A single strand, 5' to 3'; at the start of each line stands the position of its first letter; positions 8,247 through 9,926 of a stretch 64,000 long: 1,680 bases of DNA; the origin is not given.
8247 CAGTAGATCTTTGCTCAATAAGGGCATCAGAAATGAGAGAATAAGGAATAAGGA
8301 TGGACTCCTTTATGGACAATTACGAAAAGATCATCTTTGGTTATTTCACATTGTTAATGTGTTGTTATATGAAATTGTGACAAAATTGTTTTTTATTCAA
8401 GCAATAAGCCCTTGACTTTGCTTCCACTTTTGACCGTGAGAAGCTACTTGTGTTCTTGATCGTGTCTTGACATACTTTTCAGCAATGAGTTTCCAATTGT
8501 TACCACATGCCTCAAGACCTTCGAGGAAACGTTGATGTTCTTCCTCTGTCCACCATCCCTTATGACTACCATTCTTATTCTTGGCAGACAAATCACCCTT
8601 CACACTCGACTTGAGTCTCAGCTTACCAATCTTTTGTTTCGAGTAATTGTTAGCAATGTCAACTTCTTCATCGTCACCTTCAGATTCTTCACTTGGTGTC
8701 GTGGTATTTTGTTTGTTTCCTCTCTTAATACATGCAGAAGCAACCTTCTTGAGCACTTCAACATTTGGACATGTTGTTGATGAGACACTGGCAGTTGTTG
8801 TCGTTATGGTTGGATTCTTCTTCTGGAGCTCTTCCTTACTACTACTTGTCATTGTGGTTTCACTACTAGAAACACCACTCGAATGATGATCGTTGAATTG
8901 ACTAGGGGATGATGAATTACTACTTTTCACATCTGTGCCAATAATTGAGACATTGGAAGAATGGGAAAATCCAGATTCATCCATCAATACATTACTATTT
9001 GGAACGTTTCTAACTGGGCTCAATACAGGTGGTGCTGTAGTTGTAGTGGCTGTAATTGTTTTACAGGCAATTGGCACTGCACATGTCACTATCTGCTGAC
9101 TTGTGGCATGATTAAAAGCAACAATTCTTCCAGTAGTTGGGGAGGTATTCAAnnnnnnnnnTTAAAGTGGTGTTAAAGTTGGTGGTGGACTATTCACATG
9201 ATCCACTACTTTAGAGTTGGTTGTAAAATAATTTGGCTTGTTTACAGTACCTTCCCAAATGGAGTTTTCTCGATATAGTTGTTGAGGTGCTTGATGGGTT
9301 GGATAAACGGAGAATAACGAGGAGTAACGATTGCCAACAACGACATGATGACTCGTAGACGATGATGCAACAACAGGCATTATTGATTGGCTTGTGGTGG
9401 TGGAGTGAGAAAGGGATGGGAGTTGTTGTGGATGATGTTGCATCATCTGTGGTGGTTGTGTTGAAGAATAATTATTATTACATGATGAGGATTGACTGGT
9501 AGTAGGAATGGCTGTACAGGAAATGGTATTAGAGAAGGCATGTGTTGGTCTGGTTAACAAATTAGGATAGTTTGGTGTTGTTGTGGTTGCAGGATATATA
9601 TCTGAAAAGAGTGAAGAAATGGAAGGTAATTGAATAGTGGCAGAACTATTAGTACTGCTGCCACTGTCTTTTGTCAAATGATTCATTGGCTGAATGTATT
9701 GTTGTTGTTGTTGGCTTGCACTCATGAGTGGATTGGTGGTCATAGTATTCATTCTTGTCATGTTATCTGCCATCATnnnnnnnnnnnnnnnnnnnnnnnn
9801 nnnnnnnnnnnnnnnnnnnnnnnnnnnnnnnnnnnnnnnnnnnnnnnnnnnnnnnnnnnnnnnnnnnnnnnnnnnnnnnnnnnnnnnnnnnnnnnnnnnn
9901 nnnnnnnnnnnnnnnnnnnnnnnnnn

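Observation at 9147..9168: Myb gene interrupted by a single in-frame TAA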

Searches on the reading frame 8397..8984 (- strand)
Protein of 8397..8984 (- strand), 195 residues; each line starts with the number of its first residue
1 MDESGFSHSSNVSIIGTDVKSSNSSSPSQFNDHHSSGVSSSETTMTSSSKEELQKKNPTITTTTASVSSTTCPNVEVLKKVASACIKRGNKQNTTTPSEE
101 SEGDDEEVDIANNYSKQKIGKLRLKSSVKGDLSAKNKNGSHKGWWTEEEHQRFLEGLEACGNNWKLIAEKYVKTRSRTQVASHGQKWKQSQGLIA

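Call 15: find_encoding_contigs(protein=window:8397-8984:-, flank=3000, max_places=6)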
Protein window:8397-8984:- (195 aa): no gene with exactly this product is on record in the collection.

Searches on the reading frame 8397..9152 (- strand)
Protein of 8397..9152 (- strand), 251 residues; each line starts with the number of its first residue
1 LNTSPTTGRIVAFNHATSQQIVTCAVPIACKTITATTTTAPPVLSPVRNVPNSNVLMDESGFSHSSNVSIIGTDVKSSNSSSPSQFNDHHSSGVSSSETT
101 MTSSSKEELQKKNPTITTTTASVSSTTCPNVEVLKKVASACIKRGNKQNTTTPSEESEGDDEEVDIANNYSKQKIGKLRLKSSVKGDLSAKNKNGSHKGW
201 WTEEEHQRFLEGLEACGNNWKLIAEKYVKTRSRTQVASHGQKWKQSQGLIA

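Call 5: search_protein_families(library=pfam, proteins=[window:8400-9152:-], max_evalue=0.01)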
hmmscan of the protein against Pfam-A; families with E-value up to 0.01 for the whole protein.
window:8400-9152:- (251 aa): 3 families
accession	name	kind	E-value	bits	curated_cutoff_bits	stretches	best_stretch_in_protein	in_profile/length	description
PF00249.37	Myb_DNA-binding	-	5.5e-11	42.8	24.4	1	199-244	2-46/46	Myb-like DNA-binding domain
PF13921.12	Myb_DNA-bind_6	-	1.5e-05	25.5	22.9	1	201-237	1-36/60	Myb-like DNA-binding domain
PF15963.11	Myb_DNA-bind_7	-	5.5e-05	23.3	31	1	197-237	7-46/88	Myb DNA-binding like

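Call 16: find_encoding_contigs(protein=window:8397-9152:-, flank=3000, max_places=6)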
Protein window:8397-9152:- (251 aa): no gene with exactly this product is on record in the collection.

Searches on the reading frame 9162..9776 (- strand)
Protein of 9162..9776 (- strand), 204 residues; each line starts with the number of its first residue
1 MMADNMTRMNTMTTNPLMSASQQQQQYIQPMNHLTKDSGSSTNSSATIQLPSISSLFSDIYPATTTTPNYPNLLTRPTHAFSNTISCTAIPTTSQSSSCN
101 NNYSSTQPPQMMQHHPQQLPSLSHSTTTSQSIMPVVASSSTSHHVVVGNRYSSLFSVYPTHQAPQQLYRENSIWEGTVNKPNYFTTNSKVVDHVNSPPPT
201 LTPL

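Call 5: search_protein_families(library=pfam, proteins=[window:9165-9776:-], max_evalue=0.01)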
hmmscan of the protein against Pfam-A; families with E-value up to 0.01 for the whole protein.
window:9165-9776:- (204 aa): 0 families

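Call 8: find_encoding_contigs(protein=window:9162-9776:-, flank=6000, max_places=6)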
Protein window:9162-9776:- (204 aa): no gene with exactly this product is on record in the collection.
